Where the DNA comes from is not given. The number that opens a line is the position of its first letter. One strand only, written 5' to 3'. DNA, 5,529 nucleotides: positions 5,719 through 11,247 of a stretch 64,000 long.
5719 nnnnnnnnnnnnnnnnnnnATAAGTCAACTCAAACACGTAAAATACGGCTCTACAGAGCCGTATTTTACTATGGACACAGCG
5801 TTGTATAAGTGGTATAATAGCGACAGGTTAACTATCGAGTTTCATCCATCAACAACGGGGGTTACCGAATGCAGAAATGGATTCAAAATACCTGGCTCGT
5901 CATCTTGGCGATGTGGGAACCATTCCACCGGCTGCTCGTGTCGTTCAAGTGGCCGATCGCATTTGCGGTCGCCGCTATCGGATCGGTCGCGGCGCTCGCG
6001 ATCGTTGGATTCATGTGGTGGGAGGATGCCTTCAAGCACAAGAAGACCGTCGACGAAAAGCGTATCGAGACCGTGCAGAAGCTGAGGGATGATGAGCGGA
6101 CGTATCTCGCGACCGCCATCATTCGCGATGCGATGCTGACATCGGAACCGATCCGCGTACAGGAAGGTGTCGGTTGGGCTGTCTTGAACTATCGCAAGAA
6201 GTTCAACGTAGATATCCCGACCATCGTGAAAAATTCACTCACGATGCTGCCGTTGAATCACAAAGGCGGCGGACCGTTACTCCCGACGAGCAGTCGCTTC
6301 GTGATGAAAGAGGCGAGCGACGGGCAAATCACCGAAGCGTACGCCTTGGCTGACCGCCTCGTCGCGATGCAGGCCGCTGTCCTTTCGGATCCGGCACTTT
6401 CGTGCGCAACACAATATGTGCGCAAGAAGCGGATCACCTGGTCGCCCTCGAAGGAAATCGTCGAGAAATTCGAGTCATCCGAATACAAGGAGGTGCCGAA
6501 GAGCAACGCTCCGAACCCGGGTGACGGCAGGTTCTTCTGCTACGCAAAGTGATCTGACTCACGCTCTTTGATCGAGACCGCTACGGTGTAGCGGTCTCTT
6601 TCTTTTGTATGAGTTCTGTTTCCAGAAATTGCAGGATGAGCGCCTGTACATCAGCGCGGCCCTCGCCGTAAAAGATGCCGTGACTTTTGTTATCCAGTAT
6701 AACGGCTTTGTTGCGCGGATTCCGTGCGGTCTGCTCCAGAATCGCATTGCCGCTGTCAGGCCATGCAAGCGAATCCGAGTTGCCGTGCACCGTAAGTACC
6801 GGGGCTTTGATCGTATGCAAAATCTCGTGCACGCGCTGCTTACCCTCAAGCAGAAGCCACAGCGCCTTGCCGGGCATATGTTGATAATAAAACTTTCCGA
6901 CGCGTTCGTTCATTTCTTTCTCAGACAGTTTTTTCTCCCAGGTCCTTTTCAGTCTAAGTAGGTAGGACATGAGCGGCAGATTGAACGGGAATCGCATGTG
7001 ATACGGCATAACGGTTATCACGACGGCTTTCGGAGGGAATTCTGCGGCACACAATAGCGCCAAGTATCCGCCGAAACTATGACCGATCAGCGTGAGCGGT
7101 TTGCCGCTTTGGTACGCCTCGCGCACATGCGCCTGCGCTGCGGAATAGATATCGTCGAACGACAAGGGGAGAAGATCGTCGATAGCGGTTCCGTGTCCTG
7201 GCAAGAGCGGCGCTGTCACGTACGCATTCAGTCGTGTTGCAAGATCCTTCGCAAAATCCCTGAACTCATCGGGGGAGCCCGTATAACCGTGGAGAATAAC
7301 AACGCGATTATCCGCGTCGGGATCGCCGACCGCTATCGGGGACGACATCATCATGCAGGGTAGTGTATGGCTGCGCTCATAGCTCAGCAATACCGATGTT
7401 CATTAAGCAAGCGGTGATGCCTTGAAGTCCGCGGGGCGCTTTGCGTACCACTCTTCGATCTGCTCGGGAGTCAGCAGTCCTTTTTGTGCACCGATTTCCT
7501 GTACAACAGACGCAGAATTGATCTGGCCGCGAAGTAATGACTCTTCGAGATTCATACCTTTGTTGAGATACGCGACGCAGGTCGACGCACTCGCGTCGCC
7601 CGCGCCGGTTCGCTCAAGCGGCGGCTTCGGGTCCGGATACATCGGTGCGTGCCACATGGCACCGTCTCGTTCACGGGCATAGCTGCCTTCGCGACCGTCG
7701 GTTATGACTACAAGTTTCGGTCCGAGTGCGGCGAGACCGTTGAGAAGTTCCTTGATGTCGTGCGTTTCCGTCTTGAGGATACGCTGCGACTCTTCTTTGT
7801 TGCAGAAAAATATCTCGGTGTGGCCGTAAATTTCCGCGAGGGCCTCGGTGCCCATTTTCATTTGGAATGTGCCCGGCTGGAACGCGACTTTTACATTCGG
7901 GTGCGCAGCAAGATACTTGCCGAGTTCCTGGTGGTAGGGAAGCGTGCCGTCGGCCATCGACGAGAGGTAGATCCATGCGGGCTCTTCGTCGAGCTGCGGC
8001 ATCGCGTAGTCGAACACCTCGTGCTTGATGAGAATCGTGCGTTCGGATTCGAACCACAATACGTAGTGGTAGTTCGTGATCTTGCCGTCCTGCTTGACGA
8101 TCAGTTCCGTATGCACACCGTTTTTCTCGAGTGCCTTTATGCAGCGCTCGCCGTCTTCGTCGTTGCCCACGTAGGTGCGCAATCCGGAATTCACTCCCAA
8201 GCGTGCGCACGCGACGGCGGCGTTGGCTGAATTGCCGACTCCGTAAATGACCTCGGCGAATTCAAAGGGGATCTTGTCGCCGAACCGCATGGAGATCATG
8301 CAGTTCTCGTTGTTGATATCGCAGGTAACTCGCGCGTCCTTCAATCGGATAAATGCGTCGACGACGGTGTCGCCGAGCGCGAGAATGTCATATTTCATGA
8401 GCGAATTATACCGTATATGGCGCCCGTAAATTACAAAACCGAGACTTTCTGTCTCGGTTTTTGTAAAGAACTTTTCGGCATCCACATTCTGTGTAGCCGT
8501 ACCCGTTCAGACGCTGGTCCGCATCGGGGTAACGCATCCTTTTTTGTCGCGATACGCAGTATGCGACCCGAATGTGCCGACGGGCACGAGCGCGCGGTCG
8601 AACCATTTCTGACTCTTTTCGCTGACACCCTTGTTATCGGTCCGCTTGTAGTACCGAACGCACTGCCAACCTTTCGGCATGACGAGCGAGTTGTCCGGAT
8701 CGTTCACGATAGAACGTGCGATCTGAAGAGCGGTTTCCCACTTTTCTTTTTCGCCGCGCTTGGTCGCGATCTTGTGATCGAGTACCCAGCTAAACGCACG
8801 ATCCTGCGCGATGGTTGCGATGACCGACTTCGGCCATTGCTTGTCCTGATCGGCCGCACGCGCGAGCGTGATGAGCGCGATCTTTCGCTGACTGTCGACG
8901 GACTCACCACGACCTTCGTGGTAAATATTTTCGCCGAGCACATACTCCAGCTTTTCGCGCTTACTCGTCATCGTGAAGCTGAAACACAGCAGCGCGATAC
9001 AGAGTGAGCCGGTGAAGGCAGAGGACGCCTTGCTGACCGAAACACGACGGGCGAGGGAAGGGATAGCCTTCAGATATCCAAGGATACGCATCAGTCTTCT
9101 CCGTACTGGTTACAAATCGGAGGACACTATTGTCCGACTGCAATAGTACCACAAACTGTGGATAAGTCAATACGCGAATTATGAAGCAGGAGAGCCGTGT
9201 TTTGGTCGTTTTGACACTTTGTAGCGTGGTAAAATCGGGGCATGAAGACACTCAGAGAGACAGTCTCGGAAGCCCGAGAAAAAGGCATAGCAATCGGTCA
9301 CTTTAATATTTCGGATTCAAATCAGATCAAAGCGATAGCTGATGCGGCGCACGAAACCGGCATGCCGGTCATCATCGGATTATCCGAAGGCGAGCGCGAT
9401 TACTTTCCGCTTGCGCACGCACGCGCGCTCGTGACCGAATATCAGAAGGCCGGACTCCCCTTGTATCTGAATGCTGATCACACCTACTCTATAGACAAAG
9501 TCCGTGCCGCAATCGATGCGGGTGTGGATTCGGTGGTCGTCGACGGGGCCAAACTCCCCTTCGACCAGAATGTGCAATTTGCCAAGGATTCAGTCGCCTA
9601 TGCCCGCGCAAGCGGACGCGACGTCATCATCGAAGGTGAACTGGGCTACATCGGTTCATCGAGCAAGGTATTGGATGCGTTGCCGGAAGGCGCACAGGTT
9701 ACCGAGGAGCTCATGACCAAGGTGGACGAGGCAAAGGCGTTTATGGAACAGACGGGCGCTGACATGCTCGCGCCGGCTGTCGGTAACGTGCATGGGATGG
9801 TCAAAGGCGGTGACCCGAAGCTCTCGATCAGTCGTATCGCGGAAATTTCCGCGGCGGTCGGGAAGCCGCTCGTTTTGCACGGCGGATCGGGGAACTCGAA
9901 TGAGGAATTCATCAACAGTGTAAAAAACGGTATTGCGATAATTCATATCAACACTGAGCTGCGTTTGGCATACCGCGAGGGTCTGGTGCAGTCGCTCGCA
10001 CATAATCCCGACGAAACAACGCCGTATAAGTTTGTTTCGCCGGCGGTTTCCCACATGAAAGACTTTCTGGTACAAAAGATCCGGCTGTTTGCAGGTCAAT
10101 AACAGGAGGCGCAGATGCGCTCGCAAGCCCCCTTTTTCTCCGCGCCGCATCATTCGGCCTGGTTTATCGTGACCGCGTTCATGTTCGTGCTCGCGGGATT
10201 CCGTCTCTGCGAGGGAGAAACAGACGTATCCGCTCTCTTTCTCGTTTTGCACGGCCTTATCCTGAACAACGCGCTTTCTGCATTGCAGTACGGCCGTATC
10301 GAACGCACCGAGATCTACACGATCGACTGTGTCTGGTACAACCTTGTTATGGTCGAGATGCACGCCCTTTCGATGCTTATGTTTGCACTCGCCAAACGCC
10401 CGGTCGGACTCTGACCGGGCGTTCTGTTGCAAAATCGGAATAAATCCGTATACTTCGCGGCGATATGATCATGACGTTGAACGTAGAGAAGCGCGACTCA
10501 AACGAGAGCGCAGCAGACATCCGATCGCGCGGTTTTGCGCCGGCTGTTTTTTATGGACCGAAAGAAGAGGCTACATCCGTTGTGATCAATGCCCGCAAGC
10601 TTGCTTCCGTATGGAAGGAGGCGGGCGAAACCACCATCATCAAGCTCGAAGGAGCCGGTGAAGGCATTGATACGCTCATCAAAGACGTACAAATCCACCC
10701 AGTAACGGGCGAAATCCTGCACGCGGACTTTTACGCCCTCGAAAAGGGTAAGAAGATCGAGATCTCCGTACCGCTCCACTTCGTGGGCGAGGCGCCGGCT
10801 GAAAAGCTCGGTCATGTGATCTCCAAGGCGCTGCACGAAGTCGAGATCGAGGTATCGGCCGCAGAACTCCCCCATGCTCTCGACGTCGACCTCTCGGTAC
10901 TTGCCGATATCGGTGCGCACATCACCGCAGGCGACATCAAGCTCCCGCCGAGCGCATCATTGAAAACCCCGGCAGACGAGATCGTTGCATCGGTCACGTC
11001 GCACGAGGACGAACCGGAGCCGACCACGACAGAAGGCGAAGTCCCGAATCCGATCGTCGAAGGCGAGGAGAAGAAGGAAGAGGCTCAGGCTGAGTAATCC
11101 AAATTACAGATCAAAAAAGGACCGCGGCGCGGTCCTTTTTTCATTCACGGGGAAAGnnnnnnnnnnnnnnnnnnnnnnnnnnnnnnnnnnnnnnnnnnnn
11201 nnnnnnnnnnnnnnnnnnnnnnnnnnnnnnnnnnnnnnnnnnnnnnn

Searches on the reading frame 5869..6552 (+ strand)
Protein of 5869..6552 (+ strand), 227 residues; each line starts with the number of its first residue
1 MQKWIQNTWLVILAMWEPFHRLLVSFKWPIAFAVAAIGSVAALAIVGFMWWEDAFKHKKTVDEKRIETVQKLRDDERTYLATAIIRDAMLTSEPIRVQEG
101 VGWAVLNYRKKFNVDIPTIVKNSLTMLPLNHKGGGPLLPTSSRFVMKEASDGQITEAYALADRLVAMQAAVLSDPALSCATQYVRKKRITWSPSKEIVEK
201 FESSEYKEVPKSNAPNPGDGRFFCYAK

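Call 11: search_protein_families(library=pfam, proteins=[window:5869-6552:+], max_evalue=0.01)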
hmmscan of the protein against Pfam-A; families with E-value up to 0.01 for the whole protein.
window:5869-6552:+ (227 aa): 0 families

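Call 21: find_homologous_proteins(query=window:5869-6552:+)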
Query window:5869-6552:+ (227 aa): 9 proteins with E <= 0.001 among 529 candidates.
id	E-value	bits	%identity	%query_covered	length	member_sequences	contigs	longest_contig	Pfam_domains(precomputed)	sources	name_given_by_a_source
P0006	3.5e-149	512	100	100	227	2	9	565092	-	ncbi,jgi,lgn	jgi:hypothetical protein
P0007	4.1e-108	378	75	100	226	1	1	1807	-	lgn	-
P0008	1.2e-98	347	73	94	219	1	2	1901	-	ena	-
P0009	1.7e-83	298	57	99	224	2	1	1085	-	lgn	-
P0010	5.2e-66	240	56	93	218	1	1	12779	-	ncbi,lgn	-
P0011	1.2e-63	233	51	94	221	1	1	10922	-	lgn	-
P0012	1.4e-62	229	52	93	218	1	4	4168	-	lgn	-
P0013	2.3e-59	219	49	99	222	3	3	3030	-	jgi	jgi:hypothetical protein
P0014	3.0e-55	205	53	93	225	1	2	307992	-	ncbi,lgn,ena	-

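Call 23: find_encoding_contigs(protein=P0007, flank=10000, max_places=3)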
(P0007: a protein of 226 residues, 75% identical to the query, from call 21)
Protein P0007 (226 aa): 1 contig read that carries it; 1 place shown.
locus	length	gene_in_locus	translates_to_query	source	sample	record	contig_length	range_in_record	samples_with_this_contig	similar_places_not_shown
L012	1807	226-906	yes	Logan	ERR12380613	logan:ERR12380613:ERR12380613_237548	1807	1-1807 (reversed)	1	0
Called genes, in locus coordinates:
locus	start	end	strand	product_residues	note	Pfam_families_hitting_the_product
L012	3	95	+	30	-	?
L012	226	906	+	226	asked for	-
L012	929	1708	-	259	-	PF12146:Hydrolase_4, PF00561:Abhydrolase_1 (weak), PF00975:Thioesterase (weak), PF12697:Abhydrolase_6, PF00326:Peptidase_S9 (faint)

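Call 24: find_encoding_contigs(protein=P0008, flank=10000, max_places=3)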
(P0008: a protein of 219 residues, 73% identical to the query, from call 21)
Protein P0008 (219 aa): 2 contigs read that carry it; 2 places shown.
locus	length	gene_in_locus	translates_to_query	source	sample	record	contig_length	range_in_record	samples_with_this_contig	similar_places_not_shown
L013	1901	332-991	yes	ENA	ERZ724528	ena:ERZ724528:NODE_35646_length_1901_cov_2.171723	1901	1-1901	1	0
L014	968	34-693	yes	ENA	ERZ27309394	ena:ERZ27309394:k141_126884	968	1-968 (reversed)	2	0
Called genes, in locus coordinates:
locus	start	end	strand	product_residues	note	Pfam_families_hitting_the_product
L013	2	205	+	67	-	?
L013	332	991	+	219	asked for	-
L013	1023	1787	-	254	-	PF00561:Abhydrolase_1, PF00975:Thioesterase, PF12146:Hydrolase_4 (weak), PF12697:Abhydrolase_6, PF00326:Peptidase_S9 (faint)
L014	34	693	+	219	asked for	-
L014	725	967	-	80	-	?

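Call 25: find_encoding_contigs(protein=P0010, flank=10000, max_places=3)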
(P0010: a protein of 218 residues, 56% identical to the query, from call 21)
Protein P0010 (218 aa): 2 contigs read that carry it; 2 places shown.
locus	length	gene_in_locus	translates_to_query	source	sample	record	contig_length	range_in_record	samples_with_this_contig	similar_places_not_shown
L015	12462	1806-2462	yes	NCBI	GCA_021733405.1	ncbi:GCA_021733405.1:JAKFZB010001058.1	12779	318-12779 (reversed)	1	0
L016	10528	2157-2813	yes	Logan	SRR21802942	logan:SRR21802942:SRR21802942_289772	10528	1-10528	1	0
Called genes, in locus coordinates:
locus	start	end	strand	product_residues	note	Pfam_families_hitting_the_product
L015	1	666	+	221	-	?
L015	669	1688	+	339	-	PF01471:PG_binding_1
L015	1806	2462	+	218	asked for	-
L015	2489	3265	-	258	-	PF00561:Abhydrolase_1 (weak), PF12146:Hydrolase_4, PF12697:Abhydrolase_6, PF00326:Peptidase_S9 (faint)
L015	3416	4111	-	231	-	-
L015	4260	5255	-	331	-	PF00294:PfkB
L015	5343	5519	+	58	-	-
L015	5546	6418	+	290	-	PF01116:F_bP_aldolase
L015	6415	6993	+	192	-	PF00398:RrnaAD, PF13649:Methyltransf_25 (weak)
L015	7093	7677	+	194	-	PF01386:Ribosomal_L25p, PF14693:Ribosomal_TL5_C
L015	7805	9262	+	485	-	PF13406:SLT_2 (faint)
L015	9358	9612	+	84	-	PF01197:Ribosomal_L31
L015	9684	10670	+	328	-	PF03462:PCRF, PF00472:RF-1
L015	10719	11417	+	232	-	PF00318:Ribosomal_S2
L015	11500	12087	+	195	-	PF00889:EF_TS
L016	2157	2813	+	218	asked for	-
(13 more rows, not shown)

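Call 26: find_encoding_contigs(protein=P0014, flank=10000, max_places=3)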
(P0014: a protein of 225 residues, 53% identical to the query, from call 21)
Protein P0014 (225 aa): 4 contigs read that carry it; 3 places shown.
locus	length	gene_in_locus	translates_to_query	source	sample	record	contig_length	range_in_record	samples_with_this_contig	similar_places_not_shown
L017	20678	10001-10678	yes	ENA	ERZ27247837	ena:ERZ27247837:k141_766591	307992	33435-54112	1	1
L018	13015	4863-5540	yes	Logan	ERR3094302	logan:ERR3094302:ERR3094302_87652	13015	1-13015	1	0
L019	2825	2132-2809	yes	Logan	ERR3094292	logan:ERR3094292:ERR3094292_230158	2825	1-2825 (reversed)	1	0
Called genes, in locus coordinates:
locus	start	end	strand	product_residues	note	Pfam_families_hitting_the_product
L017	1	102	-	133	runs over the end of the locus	-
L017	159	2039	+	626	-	-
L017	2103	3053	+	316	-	PF16403:Bact_surface_Ig-like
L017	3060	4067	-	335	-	PF13354:Beta-lactamase2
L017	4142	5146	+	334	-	PF00044:Gp_dh_N, PF02800:Gp_dh_C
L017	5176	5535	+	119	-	PF05635:23S_rRNA_IVP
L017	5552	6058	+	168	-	PF02502:LacAB_rpiB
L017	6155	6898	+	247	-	PF00834:Ribul_P_3_epim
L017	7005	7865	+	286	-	PF13292:DXP_synthase_N, PF00456:Transketolase_N, PF00676:E1_dh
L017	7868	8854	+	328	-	PF02779:Transket_pyr, PF02780:Transketolase_C, PF22613:Transketolase_C_1 (weak)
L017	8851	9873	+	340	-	PF01471:PG_binding_1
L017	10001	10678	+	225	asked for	-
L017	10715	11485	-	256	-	PF00561:Abhydrolase_1 (weak), PF12146:Hydrolase_4, PF12697:Abhydrolase_6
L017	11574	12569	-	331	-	PF00294:PfkB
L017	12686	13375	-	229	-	-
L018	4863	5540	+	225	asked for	-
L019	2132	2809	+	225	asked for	-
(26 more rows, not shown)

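Call 75: search_protein_families(library=pfam, proteins=[window:5869-6552:+], max_evalue=1)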
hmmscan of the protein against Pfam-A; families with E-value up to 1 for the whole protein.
window:5869-6552:+ (227 aa): 2 families
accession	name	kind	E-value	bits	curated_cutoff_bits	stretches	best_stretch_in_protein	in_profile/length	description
PF10585.14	UBA_E1_SCCH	-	0.019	15.3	21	1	63-122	34-92/254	Ubiquitin-activating enzyme, SCCH domain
PF14163.11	SieB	-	0.14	12.2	26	1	33-90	39-96/147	Super-infection exclusion protein B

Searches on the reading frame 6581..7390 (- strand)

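Call 11: search_protein_families(library=pfam, proteins=[window:6581-7390:-], max_evalue=0.01)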
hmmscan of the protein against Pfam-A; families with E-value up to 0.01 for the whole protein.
window:6581-7390:- (269 aa): 12 families
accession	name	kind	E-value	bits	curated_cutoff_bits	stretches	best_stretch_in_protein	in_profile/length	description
PF12697.13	Abhydrolase_6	-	9.7e-17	62.8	26.3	1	30-241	1-208/217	Alpha/beta hydrolase family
PF12146.15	Hydrolase_4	-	9.9e-15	54.9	27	1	26-240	3-235/239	Serine aminopeptidase, S33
PF00561.26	Abhydrolase_1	-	1.3e-11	45.1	25.8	1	29-121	2-93/245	alpha/beta hydrolase fold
PF00975.26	Thioesterase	-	1.6e-09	38.7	26.4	1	29-116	2-85/226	Thioesterase domain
PF00326.27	Peptidase_S9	-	4.8e-08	33.2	22.6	1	77-259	44-209/213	Prolyl oligopeptidase family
PF20408.4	Abhydrolase_11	-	0.00017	21.8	27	0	79-131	58-110/193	Alpha/beta hydrolase domain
PF07819.20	PGAP1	-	0.0002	21.6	24.3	0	92-161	86-161/233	PGAP1-like alpha/beta domain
PF07859.19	Abhydrolase_3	-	0.00094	19.4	25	1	36-121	10-95/210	alpha/beta hydrolase fold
PF00756.26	Esterase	-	0.0019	18.5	22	1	95-175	115-154/251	Putative esterase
PF01738.24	DLH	-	0.0019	18.2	21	0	81-124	80-125/217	Dienelactone hydrolase family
PF03959.19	FSH1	-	0.0051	16.9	21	0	88-229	91-191/211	Serine hydrolase (FSH1)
PF01764.32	Lipase_3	-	0.0066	16.8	22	0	69-118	33-84/140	Lipase (class 3)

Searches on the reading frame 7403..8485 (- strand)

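Call 11: search_protein_families(library=pfam, proteins=[window:7403-8485:-], max_evalue=0.01)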
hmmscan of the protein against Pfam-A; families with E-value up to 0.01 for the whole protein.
window:7403-8485:- (360 aa): 2 families
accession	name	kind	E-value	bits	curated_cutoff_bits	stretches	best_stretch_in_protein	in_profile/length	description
PF00294.29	PfkB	-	2e-27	96.8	25.8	1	84-337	37-299/302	pfkB family carbohydrate kinase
PF08543.17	Phos_pyr_kin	-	0.00043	20.2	27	1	214-320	110-224/246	Phosphomethylpyrimidine kinase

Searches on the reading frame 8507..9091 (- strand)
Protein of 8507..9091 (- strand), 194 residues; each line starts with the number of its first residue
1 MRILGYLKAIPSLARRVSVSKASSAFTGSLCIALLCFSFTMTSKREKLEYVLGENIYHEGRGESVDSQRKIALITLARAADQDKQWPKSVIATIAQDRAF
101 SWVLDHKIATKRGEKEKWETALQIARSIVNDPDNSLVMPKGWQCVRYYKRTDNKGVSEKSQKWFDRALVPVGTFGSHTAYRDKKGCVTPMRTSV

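Call 44: search_protein_families(library=pfam, proteins=[window:8507-9091:-], max_evalue=0.001)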
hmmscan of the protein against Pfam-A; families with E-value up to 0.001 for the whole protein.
window:8507-9091:- (194 aa): 1 family
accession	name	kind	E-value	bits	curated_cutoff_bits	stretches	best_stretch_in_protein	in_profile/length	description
PF07486.17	Hydrolase_2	-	3.8e-07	31.1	27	1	62-178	1-98/100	Cell Wall Hydrolase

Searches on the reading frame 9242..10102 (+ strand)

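Call 44: search_protein_families(library=pfam, proteins=[window:9242-10102:+], max_evalue=0.001)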
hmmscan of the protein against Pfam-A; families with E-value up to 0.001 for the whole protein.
window:9242-10102:+ (286 aa): 2 families
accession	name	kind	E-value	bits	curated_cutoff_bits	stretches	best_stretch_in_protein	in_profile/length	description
PF01116.26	F_bP_aldolase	-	5.3e-73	246.4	25.5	1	3-284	2-273/277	Fructose-bisphosphate aldolase class-II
PF02581.23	TMP-TENI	-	0.00042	20.2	27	0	166-234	109-177/180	Thiamine monophosphate synthase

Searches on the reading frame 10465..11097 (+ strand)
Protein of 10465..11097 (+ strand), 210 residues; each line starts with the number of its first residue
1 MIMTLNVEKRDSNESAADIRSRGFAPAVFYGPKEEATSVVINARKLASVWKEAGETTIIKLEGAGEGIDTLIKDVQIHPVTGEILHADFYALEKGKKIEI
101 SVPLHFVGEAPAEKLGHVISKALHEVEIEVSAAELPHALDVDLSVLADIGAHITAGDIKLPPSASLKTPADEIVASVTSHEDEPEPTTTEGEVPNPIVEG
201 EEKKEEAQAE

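Call 44: search_protein_families(library=pfam, proteins=[window:10465-11097:+], max_evalue=0.001)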
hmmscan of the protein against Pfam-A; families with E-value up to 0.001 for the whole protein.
window:10465-11097:+ (210 aa): 2 families
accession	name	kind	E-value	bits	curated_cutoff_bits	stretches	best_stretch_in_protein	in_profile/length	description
PF14693.11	Ribosomal_TL5_C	-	6.1e-20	71.8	27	1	97-179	1-82/84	Ribosomal protein TL5, C-terminal domain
PF01386.24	Ribosomal_L25p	-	1.2e-19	71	23.6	1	5-89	1-82/82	Ribosomal L25p family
